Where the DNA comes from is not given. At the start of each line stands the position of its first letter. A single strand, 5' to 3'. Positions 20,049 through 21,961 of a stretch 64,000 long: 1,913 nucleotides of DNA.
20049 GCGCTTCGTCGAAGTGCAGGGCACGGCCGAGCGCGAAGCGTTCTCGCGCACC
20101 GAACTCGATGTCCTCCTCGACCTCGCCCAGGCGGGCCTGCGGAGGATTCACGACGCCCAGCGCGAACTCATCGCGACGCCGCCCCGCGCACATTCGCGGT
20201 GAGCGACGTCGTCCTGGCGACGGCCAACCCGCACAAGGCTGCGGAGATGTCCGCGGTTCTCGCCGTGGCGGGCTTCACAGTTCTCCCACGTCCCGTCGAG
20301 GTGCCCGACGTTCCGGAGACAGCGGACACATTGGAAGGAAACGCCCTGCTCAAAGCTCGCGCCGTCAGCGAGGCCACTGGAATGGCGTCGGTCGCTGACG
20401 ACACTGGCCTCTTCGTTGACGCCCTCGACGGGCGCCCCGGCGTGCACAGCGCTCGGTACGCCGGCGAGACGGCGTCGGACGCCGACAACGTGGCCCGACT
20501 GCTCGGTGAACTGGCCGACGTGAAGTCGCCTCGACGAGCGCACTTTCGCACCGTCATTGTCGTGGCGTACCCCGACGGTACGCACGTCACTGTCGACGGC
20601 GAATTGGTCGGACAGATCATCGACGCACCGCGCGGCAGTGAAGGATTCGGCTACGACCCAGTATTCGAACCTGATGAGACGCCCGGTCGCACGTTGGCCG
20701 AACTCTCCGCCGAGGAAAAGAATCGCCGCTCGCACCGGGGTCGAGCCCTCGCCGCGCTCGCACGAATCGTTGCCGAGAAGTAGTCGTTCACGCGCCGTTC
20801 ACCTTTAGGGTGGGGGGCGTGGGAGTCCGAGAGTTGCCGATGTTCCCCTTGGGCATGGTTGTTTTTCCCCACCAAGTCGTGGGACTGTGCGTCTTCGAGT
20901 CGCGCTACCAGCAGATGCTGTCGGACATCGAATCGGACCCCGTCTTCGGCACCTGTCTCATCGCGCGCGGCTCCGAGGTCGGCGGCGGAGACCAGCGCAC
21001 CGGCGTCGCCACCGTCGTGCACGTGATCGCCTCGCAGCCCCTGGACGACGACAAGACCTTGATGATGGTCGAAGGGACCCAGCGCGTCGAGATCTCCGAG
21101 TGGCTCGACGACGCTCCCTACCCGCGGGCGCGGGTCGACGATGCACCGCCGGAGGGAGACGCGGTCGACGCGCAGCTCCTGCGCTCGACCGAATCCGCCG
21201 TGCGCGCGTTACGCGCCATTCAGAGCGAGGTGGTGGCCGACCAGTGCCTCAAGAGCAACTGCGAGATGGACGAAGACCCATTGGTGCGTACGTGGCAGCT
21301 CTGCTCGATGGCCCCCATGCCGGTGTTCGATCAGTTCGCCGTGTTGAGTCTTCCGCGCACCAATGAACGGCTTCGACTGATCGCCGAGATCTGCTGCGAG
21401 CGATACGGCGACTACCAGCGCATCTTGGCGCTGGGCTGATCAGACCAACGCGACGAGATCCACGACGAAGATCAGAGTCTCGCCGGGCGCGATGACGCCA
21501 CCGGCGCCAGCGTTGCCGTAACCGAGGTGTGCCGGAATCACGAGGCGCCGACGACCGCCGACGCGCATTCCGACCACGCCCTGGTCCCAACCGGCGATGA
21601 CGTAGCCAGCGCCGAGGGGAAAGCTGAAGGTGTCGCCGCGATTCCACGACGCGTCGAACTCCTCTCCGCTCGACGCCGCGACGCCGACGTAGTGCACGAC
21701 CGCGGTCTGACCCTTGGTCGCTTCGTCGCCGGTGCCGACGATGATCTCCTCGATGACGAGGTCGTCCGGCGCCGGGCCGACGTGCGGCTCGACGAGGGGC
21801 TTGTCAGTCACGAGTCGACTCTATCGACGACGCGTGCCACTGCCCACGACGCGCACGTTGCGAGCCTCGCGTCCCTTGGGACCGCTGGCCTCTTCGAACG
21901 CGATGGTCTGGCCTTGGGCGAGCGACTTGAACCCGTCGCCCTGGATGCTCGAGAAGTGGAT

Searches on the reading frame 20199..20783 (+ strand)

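Call 21: search_protein_families(library=pfam, proteins=[window:20199-20783:+], max_evalue=0.001)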
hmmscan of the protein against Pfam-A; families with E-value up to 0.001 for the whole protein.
window:20199-20783:+ (194 aa): 1 family
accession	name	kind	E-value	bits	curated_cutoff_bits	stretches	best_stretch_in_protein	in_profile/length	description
PF01725.21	Ham1p_like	-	1.3e-61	208.2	22.5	1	4-188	1-184/186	Ham1 family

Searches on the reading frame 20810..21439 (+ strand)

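Call 21: search_protein_families(library=pfam, proteins=[window:20810-21439:+], max_evalue=0.001)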
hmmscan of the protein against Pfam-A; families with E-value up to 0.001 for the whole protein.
window:20810-21439:+ (209 aa): 1 family
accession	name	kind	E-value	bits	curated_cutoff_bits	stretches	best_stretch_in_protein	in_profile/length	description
PF02190.22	LON_substr_bdg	-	3.7e-24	86.2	28.7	1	8-194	1-197/200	ATP-dependent protease La (LON) substrate-binding domain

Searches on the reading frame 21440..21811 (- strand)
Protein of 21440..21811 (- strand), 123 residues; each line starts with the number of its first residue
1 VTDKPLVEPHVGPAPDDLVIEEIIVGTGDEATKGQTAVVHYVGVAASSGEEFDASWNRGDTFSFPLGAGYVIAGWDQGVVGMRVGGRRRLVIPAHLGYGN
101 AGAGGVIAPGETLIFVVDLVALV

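Call 21: search_protein_families(library=pfam, proteins=[window:21440-21811:-], max_evalue=0.001)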
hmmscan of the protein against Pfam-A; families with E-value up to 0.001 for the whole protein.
window:21440-21811:- (123 aa): 1 family
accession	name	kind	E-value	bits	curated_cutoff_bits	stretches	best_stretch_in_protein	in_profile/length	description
PF00254.34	FKBP_C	-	6.7e-30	103.7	21.1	1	29-120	2-94/94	FKBP-type peptidyl-prolyl cis-trans isomerase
